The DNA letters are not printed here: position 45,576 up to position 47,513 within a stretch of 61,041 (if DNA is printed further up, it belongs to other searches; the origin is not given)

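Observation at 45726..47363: AT-rich stand-alone 545-aa P-loop NTPase: candidate single-gene defence or abortive-infection module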

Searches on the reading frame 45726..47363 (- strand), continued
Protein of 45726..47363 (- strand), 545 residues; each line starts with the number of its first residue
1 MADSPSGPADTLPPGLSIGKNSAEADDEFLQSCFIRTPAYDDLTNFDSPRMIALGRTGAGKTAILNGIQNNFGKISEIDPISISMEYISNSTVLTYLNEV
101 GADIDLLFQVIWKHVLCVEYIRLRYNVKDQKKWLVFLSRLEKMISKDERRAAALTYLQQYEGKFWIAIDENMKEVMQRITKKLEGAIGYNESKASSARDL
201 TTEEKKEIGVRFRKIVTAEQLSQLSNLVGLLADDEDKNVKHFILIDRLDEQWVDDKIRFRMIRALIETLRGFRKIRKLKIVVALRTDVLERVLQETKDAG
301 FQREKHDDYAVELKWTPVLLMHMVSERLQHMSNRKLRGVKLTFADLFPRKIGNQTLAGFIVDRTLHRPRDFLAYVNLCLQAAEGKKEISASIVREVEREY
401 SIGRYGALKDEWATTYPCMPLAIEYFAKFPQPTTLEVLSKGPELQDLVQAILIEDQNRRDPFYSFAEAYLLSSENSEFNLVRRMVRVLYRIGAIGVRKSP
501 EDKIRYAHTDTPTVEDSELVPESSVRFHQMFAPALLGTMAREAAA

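Call 41: fold_search(model_id=the predicted structure, library=pdb)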
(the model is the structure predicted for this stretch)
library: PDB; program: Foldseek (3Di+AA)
matches with E <= 10: 610; with E <= 0.001: 5
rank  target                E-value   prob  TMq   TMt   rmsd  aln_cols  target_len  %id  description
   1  8hr8_F                3.7e-04  0.99  0.21  0.16  20.2       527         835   13  Structure of heptameric RdrA ring (released 2023-02-01)
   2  8hr8_G                5.0e-04  0.99  0.22  0.16  16.2       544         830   14  Structure of heptameric RdrA ring (released 2023-02-01)
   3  8hrb_A                5.8e-04  0.99  0.23  0.16  20.8       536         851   13  Structure of tetradecameric RdrA ring in RNA-loading state (released 2023-02-01)
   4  8hr8_E                9.4e-04  0.99  0.21  0.15  17.0       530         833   14  Structure of heptameric RdrA ring (released 2023-02-01)
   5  9zll_B                9.8e-04  0.99  0.26  0.27  17.1       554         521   10  Complex of N-terminal BrxC walker B, BrxB, and N-termianl PglZ from the Acinetobacter BREX system (released 2026-04-08)
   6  7tjh_I                1.1e-03  1.00  0.27  0.37  16.2       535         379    9  S. cerevisiae ORC bound to 84 bp ARS1 DNA and Cdc6 (state 1) with flexible Orc6 N-terminal domain (released 2022-10-05)
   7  2qen                  1.6e-03  1.00  0.31  0.43  13.6       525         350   11  The walker-type atpase paby2304 of pyrococcus abyssi (released 2008-07-01)
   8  8hra_C                1.6e-03  0.96  0.20  0.14  18.0       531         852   15  Structure of heptameric RdrA ring in RNA-loading state (released 2023-02-01)
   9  8hr8_C                1.7e-03  0.99  0.22  0.16  19.8       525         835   13  Structure of heptameric RdrA ring (released 2023-02-01)
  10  8hr8_A                1.8e-03  0.96  0.20  0.15  17.1       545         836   15  Structure of heptameric RdrA ring (released 2023-02-01)
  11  9zll_D                2.1e-03  0.99  0.28  0.28  19.7       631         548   10  Complex of N-terminal BrxC walker B, BrxB, and N-termianl PglZ from the Acinetobacter BREX system (released 2026-04-08)
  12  9zdx_C                3.2e-03  0.99  0.21  0.20  12.6       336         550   12  Dimer of ATPase BrxC containing a Walker B mutation and bound to ATP from the Acinetobacter BREX system (released 2026-04-08)
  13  8fnt_E                3.4e-03  0.98  0.26  0.19  18.5       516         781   14  Structure of RdrA from Escherichia coli RADAR defense system (released 2023-02-01)
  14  8hra_B                3.4e-03  0.91  0.19  0.14  19.3       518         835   14  Structure of heptameric RdrA ring in RNA-loading state (released 2023-02-01)
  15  9gjp_E                3.6e-03  0.97  0.23  0.28  19.4       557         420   11  OCCM maturation intermediate stalled with an Arginine Finger mutation in Mcm5: Conformer 2 (released 2025-03-05)
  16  8fnt_D                3.7e-03  0.97  0.23  0.18  18.9       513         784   13  Structure of RdrA from Escherichia coli RADAR defense system (released 2023-02-01)
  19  8fnt_A                5.3e-03  0.96  0.23  0.18  18.9       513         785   13  Structure of RdrA from Escherichia coli RADAR defense system (released 2023-02-01)
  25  8hr8_H                6.3e-03  0.91  0.21  0.15  20.0       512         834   14  Structure of heptameric RdrA ring (released 2023-02-01)
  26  8hr7_A                6.3e-03  0.89  0.23  0.16  19.7       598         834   13  Structure of RdrA-RdrB complex (released 2023-02-01)
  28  2fna_A                8.3e-03  1.00  0.31  0.43   9.7       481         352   11  Crystal structure of an archaeal aaa+ atpase (sso1545) from sulfolobus solfataricus p2 at 2.00 A resolution (released 2006-02-07)
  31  8fnw_M                9.9e-03  0.82  0.20  0.15  20.6       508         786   12  Structure of RdrA-RdrB complex from Escherichia coli RADAR defense system (released 2023-02-01)
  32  7zbh_B                1.0e-02  0.90  0.17  0.23  12.8       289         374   14  ATP-dependent zinc metalloprotease FtsH (BB0789) from Borrelia burgdorferi (released 2023-04-05)
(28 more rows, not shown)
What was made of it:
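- Closest known: RdrA, the ATPase of the RADAR defence system. Same: Best Foldseek match (E = 4e-4, probability 0.99; call 41).
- Closest known: BrxC/PglY, the ATPase of BREX. Same: Foldseek E = 1e-3, probability 0.99 (call 41).
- Closest known: Orc1/Cdc6 initiators and the archaeal 'PAB2304/SSO1545' ATPases. Same: Foldseek probability 0.98-1.0, with the best target-normalised TM of 0.43 (call 41).
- Foldseek top hits are the defence ATPases RdrA and BrxC, then ORC/Cdc6 and the archaeal ATPases 2qen/2fna (probability 0.96-1.0, call 41).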

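Call 42: search_protein_families(library=padloc, alignment_id=A3, max_evalue=1e-10)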
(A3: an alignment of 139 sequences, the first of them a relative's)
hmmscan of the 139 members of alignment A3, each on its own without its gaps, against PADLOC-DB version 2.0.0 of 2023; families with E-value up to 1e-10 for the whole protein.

A. member 1, L079:9477-10325:+ (282 aa): 0 families

B. families by the number of members that match (of 139 scanned): 66 families (the first 25 are shown)
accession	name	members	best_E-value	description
PDLC02707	PbeA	5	2.2e-26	PbeA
PDLC03621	REase_MTase_IIG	2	1e-171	Type IIG restriction enzyme-methyltransferase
PDLC03597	REase_MTase_IIG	2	3.2e-97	Type IIG restriction enzyme-methyltransferase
PDLC03051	REase_MTase_I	2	8e-69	Type I restriction enzyme-methyltransferase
PDLC03610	REase_MTase_IIG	2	5.3e-39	Type IIG restriction enzyme-methyltransferase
PDLC03631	REase_MTase_IIG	2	1.3e-26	Type IIG restriction enzyme-methyltransferase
PDLC02704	PbeA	2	5.4e-19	PbeA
PDLC00512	JetC1|JetC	1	0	DUF3584 domain; MukB-like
PDLC03040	REase_I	1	0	Type I restriction enzyme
PDLC00518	JetC1|JetC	1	1.8e-253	DUF3584 domain; MukB-like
PDLC00511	JetC1|JetC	1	8.2e-154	DUF3584 domain; MukB-like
PDLC03049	REase_I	1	1.1e-131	Type I restriction enzyme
PDLC02640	DrmMI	1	1.4e-124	DrmMI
PDLC00517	JetC1|JetC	1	2.3e-117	DUF3584 domain; MukB-like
PDLC02643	DrmMI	1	3.3e-105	DrmMI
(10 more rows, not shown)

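Call 43: search_protein_families(library=padloc, alignment_id=A4, max_evalue=1e-10)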
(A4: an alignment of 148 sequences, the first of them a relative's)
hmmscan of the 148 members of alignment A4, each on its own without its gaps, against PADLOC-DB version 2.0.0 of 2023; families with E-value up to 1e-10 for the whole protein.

A. member 1, L061:1541-2377:- (278 aa): 0 families

B. families by the number of members that match (of 148 scanned): 48 families (the first 25 are shown)
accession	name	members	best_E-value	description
PDLC04135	mad3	3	2e-31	mads_3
PDLC02980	AriA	2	4.9e-11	-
PDLC04965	PDC-S23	1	3.6e-130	-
PDLC04964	PDC-S23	1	1.1e-128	-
PDLC04963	PDC-S23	1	2.2e-113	-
PDLC04854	PDC-S05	1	1.4e-76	-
PDLC04848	PDC-S05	1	1.2e-72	-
PDLC04872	PDC-S05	1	1.6e-58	-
PDLC04876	PDC-S05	1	5.7e-52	-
PDLC04853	PDC-S05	1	2.1e-51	-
PDLC04879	PDC-S05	1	2.7e-51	-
PDLC04858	PDC-S05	1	1.4e-50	-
PDLC02575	DrmA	1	1.7e-50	DrmA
PDLC04851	PDC-S05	1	1.8e-50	-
PDLC04874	PDC-S05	1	4.3e-49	-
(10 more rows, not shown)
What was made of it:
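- Distal control neighbours also carry some defence hits (call 43).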

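Call 44: find_encoding_contigs(protein=P0012, flank=10000, max_places=2)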
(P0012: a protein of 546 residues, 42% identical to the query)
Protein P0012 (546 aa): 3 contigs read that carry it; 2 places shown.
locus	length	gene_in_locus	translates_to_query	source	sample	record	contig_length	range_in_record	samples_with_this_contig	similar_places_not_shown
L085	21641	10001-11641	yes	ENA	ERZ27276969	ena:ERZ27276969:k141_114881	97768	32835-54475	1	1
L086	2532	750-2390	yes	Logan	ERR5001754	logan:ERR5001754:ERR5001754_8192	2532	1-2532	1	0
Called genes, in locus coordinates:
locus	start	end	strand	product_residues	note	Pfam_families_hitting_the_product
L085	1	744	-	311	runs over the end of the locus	-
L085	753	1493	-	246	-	-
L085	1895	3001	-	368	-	PF00180:Iso_dh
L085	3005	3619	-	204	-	PF00694:Aconitase_C, PF27512:LeuD, PF27434:LeuD_C (weak)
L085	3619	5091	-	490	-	PF00330:Aconitase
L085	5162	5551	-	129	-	PF01245:Ribosomal_L19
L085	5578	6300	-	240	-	PF01746:tRNA_m1G_MT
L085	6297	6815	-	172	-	PF01782:RimM, PF05239:PRC, PF24986:PRC_RimM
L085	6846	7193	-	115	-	PF00886:Ribosomal_S16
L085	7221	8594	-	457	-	PF02881:SRP54_N, PF00448:SRP54, PF02978:SRP_SPB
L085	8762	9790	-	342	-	PF12625:Arabinose_bd, PF12833:HTH_18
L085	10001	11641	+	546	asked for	-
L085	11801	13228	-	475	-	PF00171:Aldedh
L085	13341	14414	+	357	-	PF00005:ABC_tran, PF08402:TOBE_2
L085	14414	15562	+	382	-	PF01547:SBP_bac_1, PF13416:SBP_bac_8, PF13343:SBP_bac_6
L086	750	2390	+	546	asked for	-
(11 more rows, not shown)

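Call 45: find_encoding_contigs(protein=P0072, flank=10000, max_places=2)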
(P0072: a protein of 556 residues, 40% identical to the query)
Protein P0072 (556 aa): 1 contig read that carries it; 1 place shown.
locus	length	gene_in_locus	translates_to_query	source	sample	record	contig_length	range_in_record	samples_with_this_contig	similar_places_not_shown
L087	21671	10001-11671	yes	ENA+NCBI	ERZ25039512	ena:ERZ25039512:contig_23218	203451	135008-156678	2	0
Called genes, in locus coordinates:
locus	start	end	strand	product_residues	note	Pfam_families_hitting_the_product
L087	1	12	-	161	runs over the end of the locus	PF00111:Fer2, PF01799:Fer2_2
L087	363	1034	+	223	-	PF01144:CoA_trans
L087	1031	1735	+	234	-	PF01144:CoA_trans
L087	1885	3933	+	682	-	PF00672:HAMP, PF00015:MCPsignal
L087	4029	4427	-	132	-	PF11373:DUF3175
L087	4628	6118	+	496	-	PF00083:Sugar_tr, PF07690:MFS_1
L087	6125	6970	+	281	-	PF08282:Hydrolase_3 (faint), PF02358:Trehalose_PPase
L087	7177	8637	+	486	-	PF00982:Glyco_transf_20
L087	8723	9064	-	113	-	-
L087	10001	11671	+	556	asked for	-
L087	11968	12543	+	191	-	-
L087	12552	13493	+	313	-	PF13289:SIR2_2 (faint)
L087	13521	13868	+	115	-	-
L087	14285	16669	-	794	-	PF16743:PliI (faint), PF21348:RGL11_C (faint), PF01839:FG-GAP (faint), PF13517:FG-GAP_3 (weak)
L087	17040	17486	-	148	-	-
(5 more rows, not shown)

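Call 46: find_encoding_contigs(protein=P0106, flank=10000, max_places=2)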
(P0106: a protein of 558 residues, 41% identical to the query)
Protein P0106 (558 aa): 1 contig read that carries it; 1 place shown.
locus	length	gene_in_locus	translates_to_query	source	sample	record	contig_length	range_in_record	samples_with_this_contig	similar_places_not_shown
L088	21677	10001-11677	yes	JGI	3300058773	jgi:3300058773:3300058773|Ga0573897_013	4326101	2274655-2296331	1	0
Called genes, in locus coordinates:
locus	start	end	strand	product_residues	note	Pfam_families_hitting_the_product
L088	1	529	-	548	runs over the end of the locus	PF03435:Sacchrp_dh_NADP, PF13761:DUF4166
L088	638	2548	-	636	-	PF02705:K_trans, PF22776:K_trans_C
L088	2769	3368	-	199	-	PF02525:Flavodoxin_2 (weak), PF03358:FMN_red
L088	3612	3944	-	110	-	-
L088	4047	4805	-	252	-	PF03740:PdxJ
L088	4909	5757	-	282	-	PF00892:EamA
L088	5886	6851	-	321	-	PF08240:ADH_N, PF00107:ADH_zinc_N, PF13602:ADH_zinc_N_2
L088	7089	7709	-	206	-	PF01842:ACT, PF22629:ACT_AHAS_ss, PF13710:ACT_5, PF10369:ALS_ss_C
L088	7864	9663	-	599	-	PF02776:TPP_enzyme_N, PF00205:TPP_enzyme_M, PF02775:TPP_enzyme_C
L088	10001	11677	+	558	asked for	PF13191:AAA_16 (faint), PF20720:nSTAND3 (faint)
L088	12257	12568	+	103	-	-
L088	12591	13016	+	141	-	-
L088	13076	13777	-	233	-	PF00563:EAL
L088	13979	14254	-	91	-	PF13441:Gly-zipper_YMGG, PF13488:Gly-zipper_Omp (weak)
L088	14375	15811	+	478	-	PF01554:MatE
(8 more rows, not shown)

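Call 47: find_encoding_contigs(protein=P0005, flank=10000, max_places=2)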
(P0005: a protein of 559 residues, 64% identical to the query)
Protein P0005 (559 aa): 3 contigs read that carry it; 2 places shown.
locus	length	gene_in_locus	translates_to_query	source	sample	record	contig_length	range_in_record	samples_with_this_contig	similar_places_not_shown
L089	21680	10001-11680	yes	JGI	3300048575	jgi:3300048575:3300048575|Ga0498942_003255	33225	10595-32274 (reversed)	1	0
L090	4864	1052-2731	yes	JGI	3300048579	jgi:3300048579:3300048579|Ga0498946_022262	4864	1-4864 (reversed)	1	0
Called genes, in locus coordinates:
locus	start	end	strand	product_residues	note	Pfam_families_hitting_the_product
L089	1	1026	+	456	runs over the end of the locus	PF01306:LacY_symp (faint), PF07690:MFS_1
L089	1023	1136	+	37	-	-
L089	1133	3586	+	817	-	PF07992:Pyr_redox_2, PF01266:DAO (faint), PF13738:Pyr_redox_3, PF00070:Pyr_redox, PF18267:Rubredoxin_C, PF04324:Fer2_BFD, PF03460:NIR_SIR_ferr, PF01077:NIR_SIR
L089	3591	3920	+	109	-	PF00355:Rieske, PF13806:Rieske_2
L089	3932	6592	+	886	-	PF04879:Molybdop_Fe4S4, PF00384:Molybdopterin, PF01568:Molydop_binding, PF04324:Fer2_BFD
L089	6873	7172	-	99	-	-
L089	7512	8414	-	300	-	PF00126:HTH_1, PF03466:LysR_substrate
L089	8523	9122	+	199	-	PF02798:GST_N, PF13417:GST_N_3, PF13409:GST_N_2, PF00043:GST_C (weak)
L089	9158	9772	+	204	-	PF01243:PNPOx_N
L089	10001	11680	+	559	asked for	-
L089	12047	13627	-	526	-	PF00682:HMGL-like, PF22617:HCS_D2, PF08502:LeuA_dimer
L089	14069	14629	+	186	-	PF01292:Ni_hydr_CYTB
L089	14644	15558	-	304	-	PF02567:PhzC-PhzF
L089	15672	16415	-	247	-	-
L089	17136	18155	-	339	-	PF02826:2-Hacid_dh_C (weak), PF07991:KARI_N, PF01450:KARI_C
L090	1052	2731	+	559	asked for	-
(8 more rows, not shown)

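Call 48: search_protein_families(library=pfam, alignment_id=A3, max_evalue=0.00001)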
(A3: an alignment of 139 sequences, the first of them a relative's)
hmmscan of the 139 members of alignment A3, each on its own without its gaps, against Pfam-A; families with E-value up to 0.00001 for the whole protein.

A. member 1, L079:9477-10325:+ (282 aa): 0 families

B. families by the number of members that match (of 139 scanned): 129 families (the first 25 are shown)
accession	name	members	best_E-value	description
PF04851.21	ResIII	7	9.6e-38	Type III restriction enzyme, res subunit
PF00271.37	Helicase_C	6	9e-21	Helicase conserved C-terminal domain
PF00270.35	DEAD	5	4.6e-21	DEAD/DEAH box helicase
PF17757.6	UvrB_inter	4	1.2e-34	UvrB interaction domain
PF12344.14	UvrB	4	3.4e-23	Ultra-violet resistance protein B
PF02151.25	UVR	4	2.3e-11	UvrB/uvrC motif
PF00106.31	adh_short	3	1.2e-49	short chain dehydrogenase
PF13561.12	adh_short_C2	3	7.6e-49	Enoyl-(Acyl carrier protein) reductase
PF00133.28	tRNA-synt_1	2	1.5e-149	tRNA synthetases class I (I, L, M and V)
PF18766.7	SWI2_SNF2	2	8.8e-80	SWI2/SNF2 ATPase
PF00378.25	ECH_1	2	7.3e-79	Enoyl-CoA hydratase/isomerase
PF04313.20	HSDR_N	2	4.2e-49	Type I restriction enzyme R protein N terminus (HSDR_N)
PF16113.10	ECH_2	2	7.6e-42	Enoyl-CoA hydratase/isomerase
PF08264.19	Anticodon_1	2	8.4e-40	Anticodon-binding domain of tRNA ligase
PF13576.12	Pentapeptide_3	2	2.7e-36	Pentapeptide repeats (9 copies)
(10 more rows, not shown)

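Call 49: search_protein_families(library=pfam, alignment_id=A4, max_evalue=0.00001)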
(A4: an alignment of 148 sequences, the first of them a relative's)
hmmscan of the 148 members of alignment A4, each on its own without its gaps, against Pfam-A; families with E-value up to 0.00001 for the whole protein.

A. member 1, L061:1541-2377:- (278 aa): 1 family
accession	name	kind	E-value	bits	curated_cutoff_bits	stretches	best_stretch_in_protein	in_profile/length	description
PF02673.24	BacA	-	1e-77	261.8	33.4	1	6-269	1-257/257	Bacitracin resistance protein BacA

B. families by the number of members that match (of 148 scanned): 145 families (the first 25 are shown)
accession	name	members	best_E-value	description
PF00561.26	Abhydrolase_1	3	2.1e-36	alpha/beta hydrolase fold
PF00005.33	ABC_tran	3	2.7e-34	ABC transporter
PF12697.13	Abhydrolase_6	3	1.6e-23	Alpha/beta hydrolase family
PF13304.12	AAA_21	3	7.1e-10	AAA domain, putative AbiEii toxin, Type IV TA system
PF13561.12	adh_short_C2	2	8.6e-66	Enoyl-(Acyl carrier protein) reductase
PF00106.31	adh_short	2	1.3e-54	short chain dehydrogenase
PF04909.20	Amidohydro_2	2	1.5e-41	Amidohydrolase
PF00702.32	Hydrolase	2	1.5e-32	haloacid dehalogenase-like hydrolase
PF00072.30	Response_reg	2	1.2e-23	Response regulator receiver domain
PF12146.15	Hydrolase_4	2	5.6e-18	Serine aminopeptidase, S33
PF08659.16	KR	2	3.6e-15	KR domain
PF13426.13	PAS_9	2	1.7e-12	PAS domain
PF12686.12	DUF3800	2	5e-10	Protein of unknown function (DUF3800)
PF00989.32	PAS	2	7.9e-10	PAS fold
PF00132.30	Hexapep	2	2.6e-09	Bacterial transferase hexapeptide (six repeats)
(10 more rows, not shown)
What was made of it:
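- Tried and rejected: Proximal versus distal PADLOC and Pfam scans via pseudo-alignments (calls 42, 43, 48, 49).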
